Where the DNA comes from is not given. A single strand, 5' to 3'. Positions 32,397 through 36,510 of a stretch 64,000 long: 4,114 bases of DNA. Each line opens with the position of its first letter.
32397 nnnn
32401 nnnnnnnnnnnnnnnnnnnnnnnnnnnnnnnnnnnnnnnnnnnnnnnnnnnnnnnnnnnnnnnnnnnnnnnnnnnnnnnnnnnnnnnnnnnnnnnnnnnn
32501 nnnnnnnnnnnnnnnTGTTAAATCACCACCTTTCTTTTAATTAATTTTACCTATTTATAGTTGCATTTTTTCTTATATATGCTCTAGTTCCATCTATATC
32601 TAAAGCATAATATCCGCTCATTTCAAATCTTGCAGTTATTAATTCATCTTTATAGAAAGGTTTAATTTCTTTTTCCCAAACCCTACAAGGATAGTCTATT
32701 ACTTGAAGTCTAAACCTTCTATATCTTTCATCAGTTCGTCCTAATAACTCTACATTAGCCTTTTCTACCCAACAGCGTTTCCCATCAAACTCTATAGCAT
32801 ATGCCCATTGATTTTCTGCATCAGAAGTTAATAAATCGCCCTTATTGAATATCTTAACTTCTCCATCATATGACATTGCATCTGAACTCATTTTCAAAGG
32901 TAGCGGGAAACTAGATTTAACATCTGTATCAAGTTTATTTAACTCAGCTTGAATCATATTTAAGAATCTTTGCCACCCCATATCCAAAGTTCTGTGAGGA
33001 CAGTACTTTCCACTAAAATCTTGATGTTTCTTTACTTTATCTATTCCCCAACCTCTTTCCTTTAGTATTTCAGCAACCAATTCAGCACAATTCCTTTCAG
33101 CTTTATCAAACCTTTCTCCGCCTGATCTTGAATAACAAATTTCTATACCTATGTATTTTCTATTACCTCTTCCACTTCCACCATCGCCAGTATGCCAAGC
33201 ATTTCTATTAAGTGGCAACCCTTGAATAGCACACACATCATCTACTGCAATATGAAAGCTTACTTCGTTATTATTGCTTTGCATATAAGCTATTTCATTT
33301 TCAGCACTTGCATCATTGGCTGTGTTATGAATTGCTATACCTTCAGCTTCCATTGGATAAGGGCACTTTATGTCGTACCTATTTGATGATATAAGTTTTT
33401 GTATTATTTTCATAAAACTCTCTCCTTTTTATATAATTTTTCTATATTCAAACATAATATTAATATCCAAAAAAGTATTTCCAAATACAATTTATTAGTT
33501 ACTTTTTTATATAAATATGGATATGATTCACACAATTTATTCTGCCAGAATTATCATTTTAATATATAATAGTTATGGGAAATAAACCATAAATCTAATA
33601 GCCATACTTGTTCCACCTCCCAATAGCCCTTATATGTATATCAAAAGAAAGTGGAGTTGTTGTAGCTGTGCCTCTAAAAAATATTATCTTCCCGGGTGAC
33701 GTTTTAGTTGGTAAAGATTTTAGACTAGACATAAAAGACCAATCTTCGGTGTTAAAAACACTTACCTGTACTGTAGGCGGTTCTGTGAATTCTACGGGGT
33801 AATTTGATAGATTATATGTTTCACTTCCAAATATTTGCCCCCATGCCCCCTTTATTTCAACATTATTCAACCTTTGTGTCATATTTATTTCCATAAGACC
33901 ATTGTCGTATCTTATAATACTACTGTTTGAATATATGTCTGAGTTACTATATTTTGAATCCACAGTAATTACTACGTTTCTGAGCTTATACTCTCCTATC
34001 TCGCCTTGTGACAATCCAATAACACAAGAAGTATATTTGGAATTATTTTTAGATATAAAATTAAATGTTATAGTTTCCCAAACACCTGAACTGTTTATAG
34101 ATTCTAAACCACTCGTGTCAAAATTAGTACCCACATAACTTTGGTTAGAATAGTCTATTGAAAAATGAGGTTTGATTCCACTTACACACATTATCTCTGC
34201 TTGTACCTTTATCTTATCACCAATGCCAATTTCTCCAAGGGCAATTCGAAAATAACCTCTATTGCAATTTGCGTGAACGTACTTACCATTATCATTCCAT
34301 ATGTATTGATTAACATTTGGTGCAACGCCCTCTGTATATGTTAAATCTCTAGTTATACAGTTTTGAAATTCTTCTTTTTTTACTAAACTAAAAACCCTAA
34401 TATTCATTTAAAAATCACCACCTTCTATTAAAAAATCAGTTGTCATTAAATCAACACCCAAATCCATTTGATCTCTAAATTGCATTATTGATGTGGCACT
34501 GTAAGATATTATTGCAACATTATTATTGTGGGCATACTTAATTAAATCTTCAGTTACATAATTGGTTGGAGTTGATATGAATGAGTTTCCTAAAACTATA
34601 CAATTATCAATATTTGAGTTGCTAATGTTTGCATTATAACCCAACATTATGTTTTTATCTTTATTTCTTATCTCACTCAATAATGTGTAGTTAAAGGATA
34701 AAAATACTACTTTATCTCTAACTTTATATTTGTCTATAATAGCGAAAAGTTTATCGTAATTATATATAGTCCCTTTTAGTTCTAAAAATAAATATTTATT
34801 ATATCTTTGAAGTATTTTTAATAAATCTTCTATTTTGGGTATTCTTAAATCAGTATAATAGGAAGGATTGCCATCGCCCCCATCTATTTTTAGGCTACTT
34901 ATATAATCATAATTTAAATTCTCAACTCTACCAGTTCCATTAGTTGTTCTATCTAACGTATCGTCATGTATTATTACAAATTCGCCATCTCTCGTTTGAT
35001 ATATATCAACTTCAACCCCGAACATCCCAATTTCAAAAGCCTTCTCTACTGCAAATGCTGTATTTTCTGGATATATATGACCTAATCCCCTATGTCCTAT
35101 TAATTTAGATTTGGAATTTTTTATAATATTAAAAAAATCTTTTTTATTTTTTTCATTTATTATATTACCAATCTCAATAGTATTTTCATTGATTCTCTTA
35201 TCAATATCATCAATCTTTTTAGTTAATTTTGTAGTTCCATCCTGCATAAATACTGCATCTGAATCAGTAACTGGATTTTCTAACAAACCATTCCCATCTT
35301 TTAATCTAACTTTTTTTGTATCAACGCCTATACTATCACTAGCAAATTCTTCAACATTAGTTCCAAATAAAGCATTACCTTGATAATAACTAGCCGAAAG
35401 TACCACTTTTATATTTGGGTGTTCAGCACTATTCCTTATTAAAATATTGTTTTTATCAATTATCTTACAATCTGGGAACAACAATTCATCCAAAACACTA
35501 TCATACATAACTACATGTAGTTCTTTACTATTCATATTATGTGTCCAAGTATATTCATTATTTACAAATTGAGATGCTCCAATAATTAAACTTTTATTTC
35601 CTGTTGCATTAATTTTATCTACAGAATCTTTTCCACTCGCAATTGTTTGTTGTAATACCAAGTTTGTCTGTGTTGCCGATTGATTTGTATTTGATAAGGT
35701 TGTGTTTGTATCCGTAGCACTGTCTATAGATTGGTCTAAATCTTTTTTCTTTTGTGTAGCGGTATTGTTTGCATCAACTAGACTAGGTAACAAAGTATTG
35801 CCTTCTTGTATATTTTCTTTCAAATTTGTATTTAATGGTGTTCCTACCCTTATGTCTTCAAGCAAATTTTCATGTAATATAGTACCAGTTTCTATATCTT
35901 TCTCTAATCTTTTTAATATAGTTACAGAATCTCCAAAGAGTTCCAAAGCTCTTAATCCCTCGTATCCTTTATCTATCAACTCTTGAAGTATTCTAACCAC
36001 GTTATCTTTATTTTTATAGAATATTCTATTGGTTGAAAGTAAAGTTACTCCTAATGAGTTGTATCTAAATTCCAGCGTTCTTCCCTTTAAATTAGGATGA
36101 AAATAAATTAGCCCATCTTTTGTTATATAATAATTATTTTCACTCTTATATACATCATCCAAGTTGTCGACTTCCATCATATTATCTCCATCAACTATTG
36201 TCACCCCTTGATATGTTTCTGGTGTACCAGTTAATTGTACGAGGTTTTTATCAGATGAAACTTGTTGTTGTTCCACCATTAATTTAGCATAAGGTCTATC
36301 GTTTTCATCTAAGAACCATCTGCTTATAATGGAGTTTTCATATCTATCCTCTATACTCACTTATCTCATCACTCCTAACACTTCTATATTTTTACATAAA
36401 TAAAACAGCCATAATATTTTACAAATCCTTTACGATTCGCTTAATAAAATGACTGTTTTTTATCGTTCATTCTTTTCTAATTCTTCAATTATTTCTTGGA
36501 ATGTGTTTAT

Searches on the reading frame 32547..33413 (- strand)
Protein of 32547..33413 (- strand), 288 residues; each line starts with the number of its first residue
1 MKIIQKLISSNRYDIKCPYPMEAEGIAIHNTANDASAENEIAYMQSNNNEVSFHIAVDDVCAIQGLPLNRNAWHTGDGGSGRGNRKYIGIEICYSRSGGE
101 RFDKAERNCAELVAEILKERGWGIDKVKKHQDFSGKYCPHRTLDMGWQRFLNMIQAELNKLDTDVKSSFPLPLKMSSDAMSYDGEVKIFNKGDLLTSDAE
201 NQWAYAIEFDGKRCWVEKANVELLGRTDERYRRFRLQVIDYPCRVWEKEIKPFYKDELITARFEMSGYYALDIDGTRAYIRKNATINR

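Call 3: search_protein_families(library=pfam, proteins=[window:32547-33413:-], max_evalue=0.01)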
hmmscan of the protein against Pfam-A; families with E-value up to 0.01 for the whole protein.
window:32547-33413:- (288 aa): 2 families
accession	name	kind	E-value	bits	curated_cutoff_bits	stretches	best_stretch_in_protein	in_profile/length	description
PF01510.30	Amidase_2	-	8e-19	68.7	26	1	22-140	4-130/131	N-acetylmuramoyl-L-alanine amidase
PF22269.2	TagH_SH3-like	-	0.0094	16.6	27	0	169-222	6-58/62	Teichoic acid transporter subunit TagH, SH3-like domain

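Call 5: search_protein_families(library=phrogs, proteins=[window:32547-33413:-], max_evalue=0.001)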
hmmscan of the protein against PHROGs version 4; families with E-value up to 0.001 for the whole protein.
window:32547-33413:- (288 aa): 19 families
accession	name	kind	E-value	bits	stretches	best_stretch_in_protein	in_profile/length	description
phrog_3088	-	lysis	5.6e-75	253.3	1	1-165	2-167/248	amidase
phrog_833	-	lysis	1.6e-50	173.5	1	7-167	14-186/294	endolysin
phrog_1794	-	lysis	4.7e-50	171.9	1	3-171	36-205/336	amidase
phrog_9611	-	lysis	2.7e-43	149.3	1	1-166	1-175/246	endolysin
phrog_1493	-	lysis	5.8e-40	138.7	1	9-177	14-182/394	endolysin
phrog_670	-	lysis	1.8e-38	133.8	1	2-160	92-256/596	endolysin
phrog_2338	-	lysis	1.6e-35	124.2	1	4-155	9-170/346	endolysin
phrog_5182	-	lysis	1.8e-25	91.2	1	2-160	3-189/321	endolysin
phrog_18955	-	unknown function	1.1e-24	87.9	1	2-158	276-437/483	-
phrog_15001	-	lysis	1.1e-21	78.4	1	2-167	16-196/367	endolysin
phrog_19265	-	unknown function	7e-13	49.9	1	22-153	23-155/293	-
phrog_635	-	lysis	9.1e-11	42.3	1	22-144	191-317/463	endolysin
phrog_1110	-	lysis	2.5e-09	37.9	1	25-123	24-121/301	endolysin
phrog_880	-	lysis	2.9e-09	37.8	1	23-189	193-365/435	endolysin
phrog_7698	-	lysis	5.7e-09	37.2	1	24-157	25-156/316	endolysin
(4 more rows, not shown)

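Call 69: search_dna_similar(query=window:32547-33413:-, collection=phages, mode=protein, max_rows=12)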
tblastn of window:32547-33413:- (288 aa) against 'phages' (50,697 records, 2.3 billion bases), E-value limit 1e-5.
Records with a match: 600; places in all: 601; records where one place covers at least 80% of the query: 9.
Best place of each record, by identity: 60-80% 23; <60% 577.
By first word of the organism name: Bacillus 224; Staphylococcus 150; Paenibacillus 110; Lactococcus 31; Enterococcus 29; Listeria 15; Bacteriophage 11; Clostridium 6; Streptococcus 4; Aeribacillus 2; and 12 more.
By host as written in the record: - 44; Paenibacillus larvae 42; Staphylococcus aureus 38; Bacillus subtilis 19; Paenibacillus larvae ATCC 9545 19; Lactococcus lactis 18; Bacillus cereus 17; Bacillus subtilis BEST7003 16; and 162 more.
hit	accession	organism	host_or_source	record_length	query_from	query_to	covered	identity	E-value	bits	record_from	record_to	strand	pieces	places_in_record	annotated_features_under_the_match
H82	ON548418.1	Bacillus phage vB_BanS-Thrax2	Bacillus anthracis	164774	1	186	65%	56.1%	6e-62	217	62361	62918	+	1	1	N-acetylmuramoyl-L-alanine amidase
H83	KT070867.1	Bacillus phage PBC2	Bacillus cereus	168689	1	186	65%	56.1%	2e-61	215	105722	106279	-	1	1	putative alanine amidase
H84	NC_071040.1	Bacillus phage PBC2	Bacillus cereus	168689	1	186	65%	56.1%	2e-61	215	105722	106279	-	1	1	endolysin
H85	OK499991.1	Bacillus phage vB_BanS_Sophrita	Bacillus anthracis Sterne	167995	1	186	65%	55.6%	3e-62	217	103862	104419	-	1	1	putative alanine amidase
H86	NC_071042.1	Bacillus phage vB_BanS_Sophrita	Bacillus anthracis Sterne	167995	1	186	65%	55.6%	3e-62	217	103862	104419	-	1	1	endolysin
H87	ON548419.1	Bacillus phage vB_BanS-Thrax3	Bacillus anthracis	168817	1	186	65%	55.6%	1e-60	213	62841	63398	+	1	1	N-acetylmuramoyl-L-alanine amidase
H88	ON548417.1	Bacillus phage vB_BanS-Thrax1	Bacillus anthracis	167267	1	186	65%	55.6%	1e-60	213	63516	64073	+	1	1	N-acetylmuramoyl-L-alanine amidase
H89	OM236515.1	Bacillus phage SPR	Bacillus subtilis BEST7003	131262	1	182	63%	56.5%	2e-61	215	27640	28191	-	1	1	N-acetylmuramoyl-L-alanine amidase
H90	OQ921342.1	Bacillus phage SPbetaL2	Bacillus subtilis BEST7003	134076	1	182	63%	56.5%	2e-61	215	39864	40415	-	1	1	hypothetical protein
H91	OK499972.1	Bacillus phage vB_BanS_Chewbecca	Bacillus anthracis Sterne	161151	1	163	57%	61.6%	4e-60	211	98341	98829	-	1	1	putative alanine amidase/endolysin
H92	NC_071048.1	Bacillus phage vB_BanS_Chewbecca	Bacillus anthracis Sterne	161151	1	163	57%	61.6%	4e-60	211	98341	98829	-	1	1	endolysin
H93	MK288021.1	Bacillus phage pW2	Bacillus cereus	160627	1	159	55%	63.1%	3e-61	214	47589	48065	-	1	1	putative alanine amidase/endolysin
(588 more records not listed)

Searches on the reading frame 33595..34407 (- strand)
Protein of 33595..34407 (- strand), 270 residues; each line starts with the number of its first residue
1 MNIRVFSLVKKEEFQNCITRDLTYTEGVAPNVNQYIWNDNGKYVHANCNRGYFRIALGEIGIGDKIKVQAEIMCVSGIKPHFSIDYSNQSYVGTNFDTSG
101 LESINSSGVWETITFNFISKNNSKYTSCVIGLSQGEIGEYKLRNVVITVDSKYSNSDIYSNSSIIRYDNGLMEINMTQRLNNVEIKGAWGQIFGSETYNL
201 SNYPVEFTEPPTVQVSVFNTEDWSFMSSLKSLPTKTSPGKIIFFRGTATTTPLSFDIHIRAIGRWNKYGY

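Call 23: search_protein_families(library=phrogs, proteins=[window:33595-34407:-], max_evalue=0.00001)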
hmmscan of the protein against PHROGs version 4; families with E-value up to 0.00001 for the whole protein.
window:33595-34407:- (270 aa): 1 family
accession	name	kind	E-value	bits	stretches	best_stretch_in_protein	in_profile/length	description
phrog_2712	-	tail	2.1e-06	27.5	1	160-266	597-699/700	tail fiber protein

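Call 85: search_protein_families(library=pfam, proteins=[window:33595-34407:-], max_evalue=0.001)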
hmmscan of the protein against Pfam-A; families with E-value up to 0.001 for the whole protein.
window:33595-34407:- (270 aa): 0 families

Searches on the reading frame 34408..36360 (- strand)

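Call 23: search_protein_families(library=phrogs, proteins=[window:34408-36360:-], max_evalue=0.00001)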
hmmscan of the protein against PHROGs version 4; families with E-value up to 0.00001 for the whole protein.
window:34408-36360:- (650 aa): 5 families
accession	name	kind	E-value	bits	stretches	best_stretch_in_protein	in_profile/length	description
phrog_16641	-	tail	6.5e-31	107.8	1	413-642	847-1083/1296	tail fiber protein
phrog_19279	-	other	1.2e-21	77.8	1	419-644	444-675/794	phosphodiesterase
phrog_11315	-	unknown function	1.1e-10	42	1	3-238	8-191/384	-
phrog_13515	-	other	2.5e-10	40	1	414-642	371-612/878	phosphodiesterase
phrog_17803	-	other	1.8e-08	34.5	1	372-491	251-371/538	phosphodiesterase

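Call 85: search_protein_families(library=pfam, proteins=[window:34408-36360:-], max_evalue=0.001)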
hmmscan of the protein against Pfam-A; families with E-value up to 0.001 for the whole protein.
window:34408-36360:- (650 aa): 1 family
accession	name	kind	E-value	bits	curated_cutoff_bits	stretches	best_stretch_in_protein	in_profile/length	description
PF03009.23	GDPD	-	2.7e-26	93.6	23.6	1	423-644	1-242/244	Glycerophosphoryl diester phosphodiesterase family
